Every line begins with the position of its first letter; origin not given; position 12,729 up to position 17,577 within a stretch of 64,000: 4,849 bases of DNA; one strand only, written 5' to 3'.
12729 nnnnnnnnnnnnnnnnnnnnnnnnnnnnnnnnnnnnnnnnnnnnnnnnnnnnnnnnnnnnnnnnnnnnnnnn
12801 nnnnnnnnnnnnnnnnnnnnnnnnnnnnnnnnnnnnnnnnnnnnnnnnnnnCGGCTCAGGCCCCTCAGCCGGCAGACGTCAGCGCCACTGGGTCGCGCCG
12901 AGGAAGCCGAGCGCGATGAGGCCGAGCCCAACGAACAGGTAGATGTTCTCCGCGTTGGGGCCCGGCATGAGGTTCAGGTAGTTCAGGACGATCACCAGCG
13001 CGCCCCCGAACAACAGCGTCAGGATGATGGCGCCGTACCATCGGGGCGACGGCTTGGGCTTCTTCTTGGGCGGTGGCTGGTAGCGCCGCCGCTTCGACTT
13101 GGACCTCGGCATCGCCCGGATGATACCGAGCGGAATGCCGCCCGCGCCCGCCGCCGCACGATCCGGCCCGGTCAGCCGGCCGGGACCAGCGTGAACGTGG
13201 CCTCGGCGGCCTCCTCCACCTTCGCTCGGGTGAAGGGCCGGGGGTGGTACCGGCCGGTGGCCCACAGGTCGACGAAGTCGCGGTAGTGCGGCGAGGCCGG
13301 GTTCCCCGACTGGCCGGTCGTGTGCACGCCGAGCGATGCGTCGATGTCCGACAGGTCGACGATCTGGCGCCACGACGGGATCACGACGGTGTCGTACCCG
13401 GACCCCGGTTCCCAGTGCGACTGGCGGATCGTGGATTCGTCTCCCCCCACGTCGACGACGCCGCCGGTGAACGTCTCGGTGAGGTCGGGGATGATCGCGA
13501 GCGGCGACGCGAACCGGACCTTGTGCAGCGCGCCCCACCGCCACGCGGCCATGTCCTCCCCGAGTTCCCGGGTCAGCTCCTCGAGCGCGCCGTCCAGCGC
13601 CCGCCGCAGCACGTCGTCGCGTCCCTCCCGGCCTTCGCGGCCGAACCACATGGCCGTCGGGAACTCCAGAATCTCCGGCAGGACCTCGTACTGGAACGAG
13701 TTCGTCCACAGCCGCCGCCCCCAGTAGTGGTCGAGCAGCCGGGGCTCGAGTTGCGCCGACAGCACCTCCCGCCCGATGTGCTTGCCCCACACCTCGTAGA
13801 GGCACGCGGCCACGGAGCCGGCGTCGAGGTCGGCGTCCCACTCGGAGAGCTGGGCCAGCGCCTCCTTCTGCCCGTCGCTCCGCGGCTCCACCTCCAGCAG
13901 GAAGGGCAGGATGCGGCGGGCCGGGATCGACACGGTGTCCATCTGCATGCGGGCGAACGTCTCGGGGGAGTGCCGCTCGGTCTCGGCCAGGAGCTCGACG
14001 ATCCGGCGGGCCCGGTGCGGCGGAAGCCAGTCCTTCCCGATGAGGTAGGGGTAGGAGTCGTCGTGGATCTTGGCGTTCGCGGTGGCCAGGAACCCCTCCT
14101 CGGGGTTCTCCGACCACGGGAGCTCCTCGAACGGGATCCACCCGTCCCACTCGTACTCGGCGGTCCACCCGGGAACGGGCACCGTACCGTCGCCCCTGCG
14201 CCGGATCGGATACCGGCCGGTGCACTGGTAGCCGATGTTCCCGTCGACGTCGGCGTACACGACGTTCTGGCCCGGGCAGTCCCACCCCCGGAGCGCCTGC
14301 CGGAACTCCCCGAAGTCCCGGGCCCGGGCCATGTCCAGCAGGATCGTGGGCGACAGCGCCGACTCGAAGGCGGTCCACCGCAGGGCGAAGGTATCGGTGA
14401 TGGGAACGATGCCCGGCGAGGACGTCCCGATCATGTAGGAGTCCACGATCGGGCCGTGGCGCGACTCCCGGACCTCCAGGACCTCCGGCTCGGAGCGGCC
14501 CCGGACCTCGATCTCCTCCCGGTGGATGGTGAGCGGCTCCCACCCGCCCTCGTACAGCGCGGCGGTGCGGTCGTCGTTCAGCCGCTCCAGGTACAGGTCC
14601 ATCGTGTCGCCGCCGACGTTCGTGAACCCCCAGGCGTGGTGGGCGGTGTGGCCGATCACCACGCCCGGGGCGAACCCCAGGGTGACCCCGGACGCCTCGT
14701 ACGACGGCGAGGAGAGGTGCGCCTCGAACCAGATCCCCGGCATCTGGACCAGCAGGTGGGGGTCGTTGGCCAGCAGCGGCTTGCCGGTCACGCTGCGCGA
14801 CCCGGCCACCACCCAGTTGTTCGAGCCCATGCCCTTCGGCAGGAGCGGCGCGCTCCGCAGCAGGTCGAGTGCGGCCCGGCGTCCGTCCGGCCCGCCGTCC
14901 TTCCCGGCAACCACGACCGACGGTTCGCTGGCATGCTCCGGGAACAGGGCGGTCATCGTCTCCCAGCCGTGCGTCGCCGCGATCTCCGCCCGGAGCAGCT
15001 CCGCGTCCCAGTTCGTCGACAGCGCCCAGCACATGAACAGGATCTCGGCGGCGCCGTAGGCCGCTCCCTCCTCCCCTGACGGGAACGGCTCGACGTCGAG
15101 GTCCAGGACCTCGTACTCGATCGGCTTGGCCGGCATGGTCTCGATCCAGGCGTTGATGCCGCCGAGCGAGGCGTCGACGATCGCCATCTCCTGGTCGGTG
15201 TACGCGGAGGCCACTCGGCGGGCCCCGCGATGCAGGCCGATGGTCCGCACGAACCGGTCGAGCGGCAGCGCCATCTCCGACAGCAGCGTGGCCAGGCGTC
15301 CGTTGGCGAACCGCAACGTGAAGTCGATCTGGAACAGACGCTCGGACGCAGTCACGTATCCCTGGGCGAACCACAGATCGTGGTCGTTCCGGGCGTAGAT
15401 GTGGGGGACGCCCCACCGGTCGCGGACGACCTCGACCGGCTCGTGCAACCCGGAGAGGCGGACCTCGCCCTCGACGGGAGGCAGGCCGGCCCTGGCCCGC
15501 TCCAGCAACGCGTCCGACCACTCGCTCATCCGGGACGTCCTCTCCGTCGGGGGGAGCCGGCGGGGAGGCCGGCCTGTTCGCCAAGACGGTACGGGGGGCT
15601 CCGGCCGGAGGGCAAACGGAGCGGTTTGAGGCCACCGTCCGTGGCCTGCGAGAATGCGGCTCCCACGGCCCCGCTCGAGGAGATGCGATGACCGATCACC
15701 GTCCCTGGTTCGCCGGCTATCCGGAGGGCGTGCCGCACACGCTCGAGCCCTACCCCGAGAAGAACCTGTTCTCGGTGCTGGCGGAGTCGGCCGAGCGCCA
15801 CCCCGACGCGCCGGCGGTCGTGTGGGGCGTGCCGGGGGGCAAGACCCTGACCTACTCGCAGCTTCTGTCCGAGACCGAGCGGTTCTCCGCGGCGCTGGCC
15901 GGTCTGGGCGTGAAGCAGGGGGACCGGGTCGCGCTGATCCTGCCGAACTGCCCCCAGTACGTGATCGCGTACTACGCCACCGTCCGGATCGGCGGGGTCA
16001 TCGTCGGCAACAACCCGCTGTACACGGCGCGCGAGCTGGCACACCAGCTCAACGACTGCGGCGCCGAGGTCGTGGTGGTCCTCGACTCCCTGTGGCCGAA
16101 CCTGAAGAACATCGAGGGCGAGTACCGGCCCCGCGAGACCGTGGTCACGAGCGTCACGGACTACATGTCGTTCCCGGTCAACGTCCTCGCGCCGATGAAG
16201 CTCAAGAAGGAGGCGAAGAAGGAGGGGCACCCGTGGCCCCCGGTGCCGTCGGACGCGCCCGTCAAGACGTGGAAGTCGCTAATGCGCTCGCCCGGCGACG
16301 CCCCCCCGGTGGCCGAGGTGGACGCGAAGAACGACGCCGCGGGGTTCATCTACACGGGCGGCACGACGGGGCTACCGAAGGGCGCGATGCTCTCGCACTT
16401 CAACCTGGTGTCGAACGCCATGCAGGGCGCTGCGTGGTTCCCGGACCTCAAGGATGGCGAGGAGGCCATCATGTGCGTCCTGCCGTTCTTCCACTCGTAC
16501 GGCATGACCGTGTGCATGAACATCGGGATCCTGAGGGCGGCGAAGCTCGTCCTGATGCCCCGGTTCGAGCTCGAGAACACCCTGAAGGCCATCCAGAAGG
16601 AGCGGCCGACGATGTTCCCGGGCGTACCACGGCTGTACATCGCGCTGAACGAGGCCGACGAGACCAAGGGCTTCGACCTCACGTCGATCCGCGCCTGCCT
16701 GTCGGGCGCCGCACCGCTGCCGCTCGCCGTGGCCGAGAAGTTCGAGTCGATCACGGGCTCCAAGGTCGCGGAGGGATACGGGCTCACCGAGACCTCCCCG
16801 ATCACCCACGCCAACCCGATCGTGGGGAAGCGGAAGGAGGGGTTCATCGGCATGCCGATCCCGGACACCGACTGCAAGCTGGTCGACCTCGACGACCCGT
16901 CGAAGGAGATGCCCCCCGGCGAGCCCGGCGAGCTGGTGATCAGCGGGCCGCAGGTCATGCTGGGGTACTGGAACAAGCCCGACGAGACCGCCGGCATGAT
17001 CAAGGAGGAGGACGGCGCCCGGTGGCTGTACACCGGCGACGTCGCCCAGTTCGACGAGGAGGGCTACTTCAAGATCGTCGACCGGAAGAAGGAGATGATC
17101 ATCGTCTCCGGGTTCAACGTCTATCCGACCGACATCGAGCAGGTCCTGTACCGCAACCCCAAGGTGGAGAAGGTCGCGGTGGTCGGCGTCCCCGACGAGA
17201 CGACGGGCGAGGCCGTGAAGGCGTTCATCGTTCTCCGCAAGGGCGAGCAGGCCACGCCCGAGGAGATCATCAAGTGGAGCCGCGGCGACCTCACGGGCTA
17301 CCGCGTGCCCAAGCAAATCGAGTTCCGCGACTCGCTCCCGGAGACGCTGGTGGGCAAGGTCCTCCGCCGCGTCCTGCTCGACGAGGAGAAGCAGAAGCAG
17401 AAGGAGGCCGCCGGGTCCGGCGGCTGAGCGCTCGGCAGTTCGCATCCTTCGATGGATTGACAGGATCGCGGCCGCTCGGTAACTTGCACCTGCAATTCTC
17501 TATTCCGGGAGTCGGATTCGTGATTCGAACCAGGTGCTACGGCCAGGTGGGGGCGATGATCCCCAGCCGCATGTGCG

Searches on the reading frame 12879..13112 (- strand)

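Call 59: search_protein_families(library=pfam, proteins=[window:12879-13112:-], max_evalue=0.001)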
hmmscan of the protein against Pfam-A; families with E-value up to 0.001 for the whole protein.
window:12879-13112:- (77 aa): 1 family
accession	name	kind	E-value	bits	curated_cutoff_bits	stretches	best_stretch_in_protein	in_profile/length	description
PF06781.17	CrgA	-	9.4e-13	48.6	24.8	1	1-77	1-89/89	Cell division protein CrgA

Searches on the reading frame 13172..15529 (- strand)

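Call 40: search_protein_families(library=pfam, proteins=[window:13172-15529:-], max_evalue=0.001)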
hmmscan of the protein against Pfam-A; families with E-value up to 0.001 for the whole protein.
window:13172-15529:- (785 aa): 1 family
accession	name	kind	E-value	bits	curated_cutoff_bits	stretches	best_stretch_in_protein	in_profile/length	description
PF01804.23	Penicil_amidase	-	1e-216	722.5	21.3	1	31-772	1-674/675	Penicillin amidase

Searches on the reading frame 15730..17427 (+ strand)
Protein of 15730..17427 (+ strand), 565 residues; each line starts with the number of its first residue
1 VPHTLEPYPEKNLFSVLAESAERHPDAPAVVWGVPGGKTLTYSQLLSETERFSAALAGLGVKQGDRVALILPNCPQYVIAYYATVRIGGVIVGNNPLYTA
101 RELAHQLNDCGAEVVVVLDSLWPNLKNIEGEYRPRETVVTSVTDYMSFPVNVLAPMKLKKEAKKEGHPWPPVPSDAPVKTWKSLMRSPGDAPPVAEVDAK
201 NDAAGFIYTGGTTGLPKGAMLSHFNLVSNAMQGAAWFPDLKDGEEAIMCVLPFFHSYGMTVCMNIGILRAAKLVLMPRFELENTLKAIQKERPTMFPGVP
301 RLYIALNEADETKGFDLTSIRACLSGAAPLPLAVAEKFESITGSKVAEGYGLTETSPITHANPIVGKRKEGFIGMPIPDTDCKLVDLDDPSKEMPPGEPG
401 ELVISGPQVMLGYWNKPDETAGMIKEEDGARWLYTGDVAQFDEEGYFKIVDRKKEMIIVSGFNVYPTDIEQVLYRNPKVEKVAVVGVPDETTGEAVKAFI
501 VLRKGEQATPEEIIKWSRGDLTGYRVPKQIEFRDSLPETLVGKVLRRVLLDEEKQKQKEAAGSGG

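Call 40: search_protein_families(library=pfam, proteins=[window:15730-17427:+], max_evalue=0.001)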
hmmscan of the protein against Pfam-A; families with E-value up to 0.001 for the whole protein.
window:15730-17427:+ (565 aa): 2 families
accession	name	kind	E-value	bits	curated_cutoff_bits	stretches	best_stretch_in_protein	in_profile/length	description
PF00501.34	AMP-binding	-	3.9e-101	339.1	29.9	1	18-414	2-384/384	AMP-binding enzyme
PF13193.12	AMP-binding_C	-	2.4e-20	73.7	24.5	1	469-543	2-76/76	AMP-binding enzyme C-terminal domain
